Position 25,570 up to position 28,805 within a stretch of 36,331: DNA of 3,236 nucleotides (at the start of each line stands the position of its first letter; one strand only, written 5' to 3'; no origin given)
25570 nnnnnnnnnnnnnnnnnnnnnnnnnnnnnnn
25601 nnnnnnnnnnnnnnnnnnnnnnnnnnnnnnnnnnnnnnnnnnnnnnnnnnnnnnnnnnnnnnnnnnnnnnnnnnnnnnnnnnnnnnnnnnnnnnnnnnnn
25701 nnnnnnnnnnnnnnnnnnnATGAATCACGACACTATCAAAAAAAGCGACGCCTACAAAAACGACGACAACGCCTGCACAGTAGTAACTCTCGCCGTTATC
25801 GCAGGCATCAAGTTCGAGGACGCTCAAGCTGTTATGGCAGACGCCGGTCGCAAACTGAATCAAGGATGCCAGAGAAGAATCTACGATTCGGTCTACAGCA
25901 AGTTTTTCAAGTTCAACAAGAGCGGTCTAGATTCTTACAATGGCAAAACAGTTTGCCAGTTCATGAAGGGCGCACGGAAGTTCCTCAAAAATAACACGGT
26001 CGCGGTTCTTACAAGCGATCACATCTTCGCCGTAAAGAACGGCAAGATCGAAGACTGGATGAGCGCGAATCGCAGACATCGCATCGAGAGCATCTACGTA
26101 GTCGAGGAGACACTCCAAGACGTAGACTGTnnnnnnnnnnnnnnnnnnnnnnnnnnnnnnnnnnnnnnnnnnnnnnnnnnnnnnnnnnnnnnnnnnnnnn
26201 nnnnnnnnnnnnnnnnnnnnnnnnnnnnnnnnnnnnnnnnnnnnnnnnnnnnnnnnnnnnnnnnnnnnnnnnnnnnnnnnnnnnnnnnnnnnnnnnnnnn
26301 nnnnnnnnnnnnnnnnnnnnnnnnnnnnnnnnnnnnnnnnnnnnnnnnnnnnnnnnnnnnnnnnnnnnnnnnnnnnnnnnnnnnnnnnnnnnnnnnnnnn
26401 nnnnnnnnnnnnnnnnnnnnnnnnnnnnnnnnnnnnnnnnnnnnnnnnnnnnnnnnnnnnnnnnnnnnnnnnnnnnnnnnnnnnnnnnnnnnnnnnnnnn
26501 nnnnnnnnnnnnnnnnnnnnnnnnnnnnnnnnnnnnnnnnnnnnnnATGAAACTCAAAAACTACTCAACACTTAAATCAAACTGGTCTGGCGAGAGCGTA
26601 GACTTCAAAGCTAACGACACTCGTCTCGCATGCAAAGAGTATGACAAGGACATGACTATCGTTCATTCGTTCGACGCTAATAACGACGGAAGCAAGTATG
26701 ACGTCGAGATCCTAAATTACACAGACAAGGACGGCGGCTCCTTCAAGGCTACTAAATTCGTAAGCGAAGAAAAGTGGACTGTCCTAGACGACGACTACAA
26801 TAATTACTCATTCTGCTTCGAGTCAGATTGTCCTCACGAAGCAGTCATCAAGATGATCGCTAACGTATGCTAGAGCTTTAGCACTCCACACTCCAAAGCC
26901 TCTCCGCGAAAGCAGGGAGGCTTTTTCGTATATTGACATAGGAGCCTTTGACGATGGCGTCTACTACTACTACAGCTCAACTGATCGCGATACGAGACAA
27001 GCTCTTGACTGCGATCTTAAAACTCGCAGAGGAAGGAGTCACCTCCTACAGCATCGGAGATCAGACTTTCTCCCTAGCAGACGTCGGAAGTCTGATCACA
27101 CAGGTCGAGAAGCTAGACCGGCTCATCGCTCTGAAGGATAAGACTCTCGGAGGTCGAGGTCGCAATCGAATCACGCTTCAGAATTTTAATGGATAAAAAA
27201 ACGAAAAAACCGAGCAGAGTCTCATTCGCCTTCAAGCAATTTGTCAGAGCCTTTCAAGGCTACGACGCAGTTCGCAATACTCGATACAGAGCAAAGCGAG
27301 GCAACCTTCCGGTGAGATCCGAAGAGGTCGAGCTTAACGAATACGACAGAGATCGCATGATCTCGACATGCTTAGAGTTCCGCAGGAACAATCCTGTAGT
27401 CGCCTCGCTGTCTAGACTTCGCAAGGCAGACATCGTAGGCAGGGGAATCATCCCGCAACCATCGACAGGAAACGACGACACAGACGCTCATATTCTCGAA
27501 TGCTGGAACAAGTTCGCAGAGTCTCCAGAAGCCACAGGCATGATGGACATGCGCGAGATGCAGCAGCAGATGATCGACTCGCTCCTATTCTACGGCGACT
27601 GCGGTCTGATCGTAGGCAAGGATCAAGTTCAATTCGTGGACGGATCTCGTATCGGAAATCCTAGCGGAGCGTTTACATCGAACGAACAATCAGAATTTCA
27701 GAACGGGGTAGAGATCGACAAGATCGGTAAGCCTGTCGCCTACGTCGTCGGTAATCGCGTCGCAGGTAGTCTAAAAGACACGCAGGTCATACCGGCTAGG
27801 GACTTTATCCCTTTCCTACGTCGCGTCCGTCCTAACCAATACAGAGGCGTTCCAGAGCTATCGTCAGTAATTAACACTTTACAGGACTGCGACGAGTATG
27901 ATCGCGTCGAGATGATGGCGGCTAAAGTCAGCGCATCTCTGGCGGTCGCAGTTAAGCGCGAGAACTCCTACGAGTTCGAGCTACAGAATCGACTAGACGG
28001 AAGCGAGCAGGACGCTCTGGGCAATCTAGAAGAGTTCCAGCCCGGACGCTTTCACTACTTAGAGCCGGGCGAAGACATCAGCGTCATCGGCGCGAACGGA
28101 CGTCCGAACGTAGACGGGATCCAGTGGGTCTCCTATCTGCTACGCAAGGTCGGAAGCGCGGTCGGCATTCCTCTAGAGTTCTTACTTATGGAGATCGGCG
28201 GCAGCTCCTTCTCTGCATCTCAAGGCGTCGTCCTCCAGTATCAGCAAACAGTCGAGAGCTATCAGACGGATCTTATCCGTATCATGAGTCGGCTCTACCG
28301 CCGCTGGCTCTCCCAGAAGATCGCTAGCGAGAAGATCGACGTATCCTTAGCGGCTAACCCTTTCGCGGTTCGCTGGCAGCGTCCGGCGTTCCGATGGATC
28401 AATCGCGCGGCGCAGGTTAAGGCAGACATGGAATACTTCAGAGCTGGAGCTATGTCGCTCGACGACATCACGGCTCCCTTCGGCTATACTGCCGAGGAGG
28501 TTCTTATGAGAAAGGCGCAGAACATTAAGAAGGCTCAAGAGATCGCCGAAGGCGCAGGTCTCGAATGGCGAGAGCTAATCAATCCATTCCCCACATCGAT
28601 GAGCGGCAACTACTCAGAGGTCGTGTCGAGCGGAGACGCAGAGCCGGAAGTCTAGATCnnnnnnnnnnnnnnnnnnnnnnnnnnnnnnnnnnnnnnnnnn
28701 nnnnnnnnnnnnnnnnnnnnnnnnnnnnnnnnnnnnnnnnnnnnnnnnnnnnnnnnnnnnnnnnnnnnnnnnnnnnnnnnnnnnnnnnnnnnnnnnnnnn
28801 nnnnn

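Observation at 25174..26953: Array of three cassette-driven orphan genes splits the lambda-type terL - gpW - portal block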

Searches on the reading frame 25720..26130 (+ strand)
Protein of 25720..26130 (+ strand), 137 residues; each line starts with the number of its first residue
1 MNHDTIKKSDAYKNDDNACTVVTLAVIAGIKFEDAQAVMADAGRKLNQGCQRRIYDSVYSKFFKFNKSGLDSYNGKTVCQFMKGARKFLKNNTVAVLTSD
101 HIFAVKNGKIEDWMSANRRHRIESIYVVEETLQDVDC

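Call 34: search_protein_families(library=pfam, alignment_id=A3, max_evalue=0.01)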
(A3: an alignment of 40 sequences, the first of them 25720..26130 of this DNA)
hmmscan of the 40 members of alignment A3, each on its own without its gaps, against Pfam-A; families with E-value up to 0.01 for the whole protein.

A. member 1, window:25720-26130:+ (137 aa): 0 families

B. families by the number of members that match (of 40 scanned): 1 family
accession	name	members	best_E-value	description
PF00956.23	NAP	1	0.0011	Nucleosome assembly protein (NAP)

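Call 35: search_solved_structures(query=A3, max_evalue=10, show_alignments=2)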
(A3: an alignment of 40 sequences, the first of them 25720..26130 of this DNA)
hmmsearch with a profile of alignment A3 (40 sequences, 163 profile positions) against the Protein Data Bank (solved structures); distinct sequences matched with E-value up to 10: 1.
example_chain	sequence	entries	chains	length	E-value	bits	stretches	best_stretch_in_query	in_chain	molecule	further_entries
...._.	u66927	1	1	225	1.4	11.4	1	114-152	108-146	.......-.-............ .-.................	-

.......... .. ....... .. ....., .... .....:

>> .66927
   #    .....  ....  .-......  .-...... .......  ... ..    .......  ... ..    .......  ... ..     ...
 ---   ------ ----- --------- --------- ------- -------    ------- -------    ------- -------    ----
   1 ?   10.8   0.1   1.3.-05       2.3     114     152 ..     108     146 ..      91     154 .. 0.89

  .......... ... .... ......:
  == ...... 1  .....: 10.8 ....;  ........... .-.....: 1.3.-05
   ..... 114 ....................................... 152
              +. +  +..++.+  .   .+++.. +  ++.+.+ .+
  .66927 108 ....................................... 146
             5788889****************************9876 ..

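Call 45: predict_structure(alignment_id=A3)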
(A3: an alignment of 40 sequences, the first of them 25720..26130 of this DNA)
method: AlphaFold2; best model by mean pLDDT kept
length: 137 residues; sequences in the alignment: 40
mean_pLDDT: 94.7   pTM: 0.88
mean pLDDT of the five models: 94.7, 94.0, 93.7, 93.0, 92.6
residues with pLDDT >= 90: 124; 70-90: 8; 50-70: 5; < 50: 0
segments of 3 or more residues with pLDDT < 50: none
pLDDT, mean of each block of 10 residues (from residue 1): 96 98 97 98 98 96 89 97 97 97 98 96 95 68
secondary structure, 60 per line:
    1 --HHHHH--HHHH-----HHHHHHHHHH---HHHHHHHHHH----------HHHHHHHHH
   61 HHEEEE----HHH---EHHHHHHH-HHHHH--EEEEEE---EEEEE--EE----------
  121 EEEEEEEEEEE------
elements in order: H3-7 H10-13 H19-28 H32-41 H52-62 E63-66 H78-84 H86-90 E93-98 E102-106 E121-131

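Call 51: fold_search(model_id=the predicted structure, library=pdb)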
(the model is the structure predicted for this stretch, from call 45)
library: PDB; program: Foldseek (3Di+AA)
matches with E <= 10: 321; with E <= 0.001: 0
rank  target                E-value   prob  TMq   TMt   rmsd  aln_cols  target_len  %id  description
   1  9f5t_A                1.1e-01  0.25  0.27  0.20   9.7       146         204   10  Ubiquitin C-terminal clippase BpJOS (released 2025-04-23)
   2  8adc_B                1.2e-01  0.38  0.38  0.28   8.9       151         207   12  Viral tegument-like DUBs (released 2023-02-15)
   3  5xda_D                4.1e-01  0.16  0.29  0.11   8.3       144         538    7  Structural basis for Ufm1 recognition by UfSP (released 2018-02-28)
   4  8adc_A                5.3e-01  0.08  0.23  0.17  12.0       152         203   10  Viral tegument-like DUBs (released 2023-02-15)
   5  6no7_F                1.2e+00  0.04  0.17  0.11  12.1       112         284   12  Crystal Structure of the full-length wild-type PKA RIa Holoenzyme (released 2019-07-24)
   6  4rwh                  1.5e+00  0.07  0.15  0.19  10.9        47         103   15  Crystal structure of T cell costimulatory ligand B7-1 (CD80) (released 2014-12-17)
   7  3bpz_C                1.5e+00  0.06  0.19  0.15  12.1        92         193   14  HCN2-I 443-460 E502K in the presence of cAMP (released 2008-03-25)
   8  6vzu_A                1.5e+00  0.06  0.22  0.09  12.3       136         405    9  TTLL6 bound to alpha-elongation analog (released 2020-08-12)
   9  8p8v_L                1.6e+00  0.20  0.21  0.23   3.4        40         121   18  Mycoplasma pneumoniae di-ribosome in chloramphenicol-treated cells (leading 70S) (released 2024-11-20)
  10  5uz4_M                1.8e+00  0.15  0.29  0.35   7.5        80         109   19  The cryo-EM structure of YjeQ bound to the 30S subunit suggests a fidelity checkpoint function for this protein in rib (released 2017-04-19)
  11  6vzv_A                1.8e+00  0.05  0.22  0.09  12.3       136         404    9  TTLL6 bound to gamma-elongation analog (released 2020-08-12)
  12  5khh                  1.8e+00  0.03  0.17  0.13  12.2       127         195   12  HCN2 CNBD in complex with inosine-3', 5'-cyclic monophosphate (cIMP) (released 2016-09-14)
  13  8u3z_N                2.0e+00  0.08  0.23  0.09   9.6       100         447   10  Model of TTLL6 bound to microtubule from composite map (released 2024-05-29)
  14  9ass_C                2.1e+00  0.12  0.26  0.34   7.7        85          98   12  Crystal Structure of Neutrophil Elastase Inhibited by Eap4 from S. aureus (released 2024-06-12)
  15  2j7q_A                2.1e+00  0.07  0.33  0.23  10.0       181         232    9  Crystal structure of the ubiquitin-specific protease encoded by murine cytomegalovirus tegument protein M48 in complex (released 2007-03-20)
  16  2j7q_C                2.1e+00  0.06  0.30  0.21   9.9       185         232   10  Crystal structure of the ubiquitin-specific protease encoded by murine cytomegalovirus tegument protein M48 in complex (released 2007-03-20)
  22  7cmd_A                2.5e+00  0.08  0.37  0.19   9.8       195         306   11  Crystal structure of the SARS-CoV-2 PLpro with GRL0617 (released 2020-09-02)
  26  6hv6                  2.9e+00  0.05  0.31  0.17  10.8       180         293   10  Crystal structure of PatoxP, a cysteine protease-like domain of Photorhabdus asymbiotica toxin PaTox (released 2018-12-05)
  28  4qbb_C                3.0e+00  0.05  0.28  0.25   8.9       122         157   10  Structure of the foot-and-mouth disease virus leader proteinase in complex with inhibitor (N~2~-[(3S)-4-({(2R)-1-[(4-C (released 2014-11-05)
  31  6ii0_A                3.2e+00  0.06  0.33  0.17  10.6       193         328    9  Crystal structure of the Makes Caterpillars Floppy (MCF)-Like effector of Vibrio vulnificus MO6-24/O (released 2019-08-07)
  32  6ii0_B                3.4e+00  0.06  0.32  0.17  10.8       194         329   10  Crystal structure of the Makes Caterpillars Floppy (MCF)-Like effector of Vibrio vulnificus MO6-24/O (released 2019-08-07)
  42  6ii0_C                3.9e+00  0.05  0.33  0.19  10.7       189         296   12  Crystal structure of the Makes Caterpillars Floppy (MCF)-Like effector of Vibrio vulnificus MO6-24/O (released 2019-08-07)
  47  5xda_F                4.1e+00  0.07  0.31  0.11   7.4       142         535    9  Structural basis for Ufm1 recognition by UfSP (released 2018-02-28)
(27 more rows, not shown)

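Call 81: search_dna_similar(query=window:25720-26130:+, collection=phages, mode=protein, max_evalue=0.001, max_rows=25)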
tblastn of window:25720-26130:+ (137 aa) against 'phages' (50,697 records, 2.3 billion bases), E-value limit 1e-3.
Records with a match: 2; places in all: 2; records where one place covers at least 80% of the query: 2.
Best place of each record, by identity: <60% 2.
By first word of the organism name: Acidovorax 2.
By host as written in the record: Acidovorax citrulli 2.
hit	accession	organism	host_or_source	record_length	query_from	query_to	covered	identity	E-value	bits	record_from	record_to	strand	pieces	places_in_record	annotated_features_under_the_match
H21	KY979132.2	Acidovorax phage ACP17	Acidovorax citrulli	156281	7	128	89%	30.9%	2e-7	54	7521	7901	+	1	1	hypothetical protein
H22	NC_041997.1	Acidovorax phage ACP17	Acidovorax citrulli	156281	7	128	89%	30.9%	2e-7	54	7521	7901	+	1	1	hypothetical protein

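Call 82: get_annotated_region(hit=H21, flank=5000)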
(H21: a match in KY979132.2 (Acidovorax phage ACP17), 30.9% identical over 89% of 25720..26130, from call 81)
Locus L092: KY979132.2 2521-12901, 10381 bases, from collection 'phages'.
description: Acidovorax phage ACP17, complete genome.
organism: Acidovorax phage ACP17 (NCBI taxid 2010329)
taxonomy: Viruses; Duplodnaviria; Heunggongvirae; Uroviricota; Caudoviricetes; Busanvirus; Busanvirus ACP17
host: Acidovorax citrulli; source: -; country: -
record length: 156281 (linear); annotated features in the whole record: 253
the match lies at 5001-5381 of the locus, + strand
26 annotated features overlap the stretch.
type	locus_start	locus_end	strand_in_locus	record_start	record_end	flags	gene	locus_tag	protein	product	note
CDS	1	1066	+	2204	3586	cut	-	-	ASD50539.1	DNA ligase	DNA ligase, phage-associated T4-like phage gp30 T4 GC1627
CDS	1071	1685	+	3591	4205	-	-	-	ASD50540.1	hypothetical protein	-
CDS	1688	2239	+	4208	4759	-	-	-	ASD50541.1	hypothetical protein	-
CDS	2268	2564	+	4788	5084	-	-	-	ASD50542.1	hypothetical protein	-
CDS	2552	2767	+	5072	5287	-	-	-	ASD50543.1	hypothetical protein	-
CDS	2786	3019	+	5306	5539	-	-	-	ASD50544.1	hypothetical protein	-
CDS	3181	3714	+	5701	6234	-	-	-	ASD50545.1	hypothetical protein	Hypothetical protein yfdR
CDS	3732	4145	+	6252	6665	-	-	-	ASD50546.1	hypothetical protein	-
CDS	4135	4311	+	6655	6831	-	-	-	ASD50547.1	hypothetical protein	-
CDS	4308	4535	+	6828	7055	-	-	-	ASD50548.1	hypothetical protein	-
CDS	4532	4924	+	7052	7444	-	-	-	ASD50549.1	hypothetical protein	-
CDS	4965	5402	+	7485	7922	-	-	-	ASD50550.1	hypothetical protein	-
CDS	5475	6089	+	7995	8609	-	-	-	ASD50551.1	hypothetical protein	-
CDS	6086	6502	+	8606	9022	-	-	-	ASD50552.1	endonuclease V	Endonuclease V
CDS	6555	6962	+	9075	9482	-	-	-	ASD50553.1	hypothetical protein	-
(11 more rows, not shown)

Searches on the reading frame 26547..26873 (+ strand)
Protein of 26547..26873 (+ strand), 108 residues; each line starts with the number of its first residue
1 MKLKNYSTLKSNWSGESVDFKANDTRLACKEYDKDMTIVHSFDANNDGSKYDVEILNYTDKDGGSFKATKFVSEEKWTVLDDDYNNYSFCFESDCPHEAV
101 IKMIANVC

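Call 5: search_protein_families(library=pfam, proteins=[window:26547-26873:+], max_evalue=0.1)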
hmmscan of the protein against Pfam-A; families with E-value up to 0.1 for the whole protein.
window:26547-26873:+ (108 aa): 2 families
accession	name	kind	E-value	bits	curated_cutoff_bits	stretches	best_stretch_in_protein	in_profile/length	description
PF14285.11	DUF4367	-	0.0026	18.7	22.1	1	28-107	25-110/110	Domain of unknown function (DUF4367)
PF01105.29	EMP24_GP25L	-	0.0066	17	25.9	1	18-94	4-82/182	emp24/gp25L/p24 family/GOLD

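Call 6: search_protein_families(library=phrogs, proteins=[window:26547-26873:+], max_evalue=0.1)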
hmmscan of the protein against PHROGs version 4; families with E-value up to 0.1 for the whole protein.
window:26547-26873:+ (108 aa): 1 family
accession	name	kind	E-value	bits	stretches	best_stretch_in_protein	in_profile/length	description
phrog_30069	-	unknown function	0.086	14.2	0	12-48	23-59/121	-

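Call 42: find_homologous_proteins(query=window:26547-26873:+, max_evalue=0.001)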
Query window:26547-26873:+ (108 aa): 4 proteins with E <= 0.001 among 5 candidates.
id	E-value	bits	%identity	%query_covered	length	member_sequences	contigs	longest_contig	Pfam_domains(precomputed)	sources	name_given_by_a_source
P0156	3.3e-66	238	99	100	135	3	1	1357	-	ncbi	-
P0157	1.2e-63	230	96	98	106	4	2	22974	-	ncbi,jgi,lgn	-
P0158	5.4e-44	167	69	99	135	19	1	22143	-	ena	-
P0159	2.1e-39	152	61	98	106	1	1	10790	-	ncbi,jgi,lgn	-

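Call 66: search_protein_families(library=padloc, proteins=[window:26547-26873:+], max_evalue=0.1)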
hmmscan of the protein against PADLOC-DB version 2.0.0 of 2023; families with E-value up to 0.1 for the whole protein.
window:26547-26873:+ (108 aa): 0 families

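Call 67: search_protein_families(library=ncbifam, proteins=[window:26547-26873:+], max_evalue=0.1)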
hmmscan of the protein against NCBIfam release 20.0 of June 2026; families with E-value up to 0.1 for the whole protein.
window:26547-26873:+ (108 aa): 0 families

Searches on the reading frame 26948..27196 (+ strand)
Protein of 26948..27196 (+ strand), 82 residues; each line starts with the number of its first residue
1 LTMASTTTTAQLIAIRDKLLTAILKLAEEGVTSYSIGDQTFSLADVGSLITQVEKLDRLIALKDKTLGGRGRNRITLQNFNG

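Call 5: search_protein_families(library=pfam, proteins=[window:26948-27196:+], max_evalue=0.1)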
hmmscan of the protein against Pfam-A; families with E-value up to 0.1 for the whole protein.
window:26948-27196:+ (82 aa): 0 families

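Call 6: search_protein_families(library=phrogs, proteins=[window:26948-27196:+], max_evalue=0.1)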
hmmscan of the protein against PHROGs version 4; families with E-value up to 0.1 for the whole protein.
window:26948-27196:+ (82 aa): 2 families
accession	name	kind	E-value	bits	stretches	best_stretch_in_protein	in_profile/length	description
phrog_118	-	connector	5e-06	27.4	1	10-75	6-69/76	head-tail adaptor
phrog_132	-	connector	0.013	16.5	1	15-66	59-112/124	head-tail adaptor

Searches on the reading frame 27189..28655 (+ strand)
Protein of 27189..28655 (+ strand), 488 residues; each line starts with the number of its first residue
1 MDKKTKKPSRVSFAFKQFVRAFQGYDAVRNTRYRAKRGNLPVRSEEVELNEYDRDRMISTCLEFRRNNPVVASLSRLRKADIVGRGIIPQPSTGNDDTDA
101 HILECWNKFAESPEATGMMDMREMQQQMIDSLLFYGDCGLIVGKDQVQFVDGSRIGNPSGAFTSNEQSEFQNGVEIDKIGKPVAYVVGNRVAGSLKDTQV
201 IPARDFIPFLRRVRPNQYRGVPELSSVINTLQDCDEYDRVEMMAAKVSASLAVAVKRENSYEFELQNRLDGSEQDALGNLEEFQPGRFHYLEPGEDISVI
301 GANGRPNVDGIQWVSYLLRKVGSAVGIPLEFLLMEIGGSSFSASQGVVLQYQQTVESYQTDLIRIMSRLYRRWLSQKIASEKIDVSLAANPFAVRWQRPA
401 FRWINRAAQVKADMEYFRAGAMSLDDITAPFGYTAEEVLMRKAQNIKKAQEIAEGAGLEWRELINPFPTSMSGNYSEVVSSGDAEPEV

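Call 5: search_protein_families(library=pfam, proteins=[window:27189-28655:+], max_evalue=0.1)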
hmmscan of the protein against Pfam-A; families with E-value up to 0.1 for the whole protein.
window:27189-28655:+ (488 aa): 2 families
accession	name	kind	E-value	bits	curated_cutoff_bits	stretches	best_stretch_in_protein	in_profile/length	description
PF05136.18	Phage_portal_2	-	6.2e-55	187.2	32.9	1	42-359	12-354/354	Phage portal protein, lambda family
PF07230.16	Portal_T4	-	0.0045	16.2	22.9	1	304-410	276-388/433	Bacteriophage T4-like portal protein (Gp20)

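Call 6: search_protein_families(library=phrogs, proteins=[window:27189-28655:+], max_evalue=0.1)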
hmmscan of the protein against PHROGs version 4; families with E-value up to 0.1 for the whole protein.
window:27189-28655:+ (488 aa): 3 families
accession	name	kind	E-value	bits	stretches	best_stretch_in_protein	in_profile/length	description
phrog_21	-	head and packaging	6e-58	197.6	1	19-452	36-500/1362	portal protein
phrog_537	-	head and packaging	1.8e-13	51.2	1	268-451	15-201/233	portal protein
phrog_12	-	head and packaging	0.024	14.6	1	100-233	124-232/646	portal protein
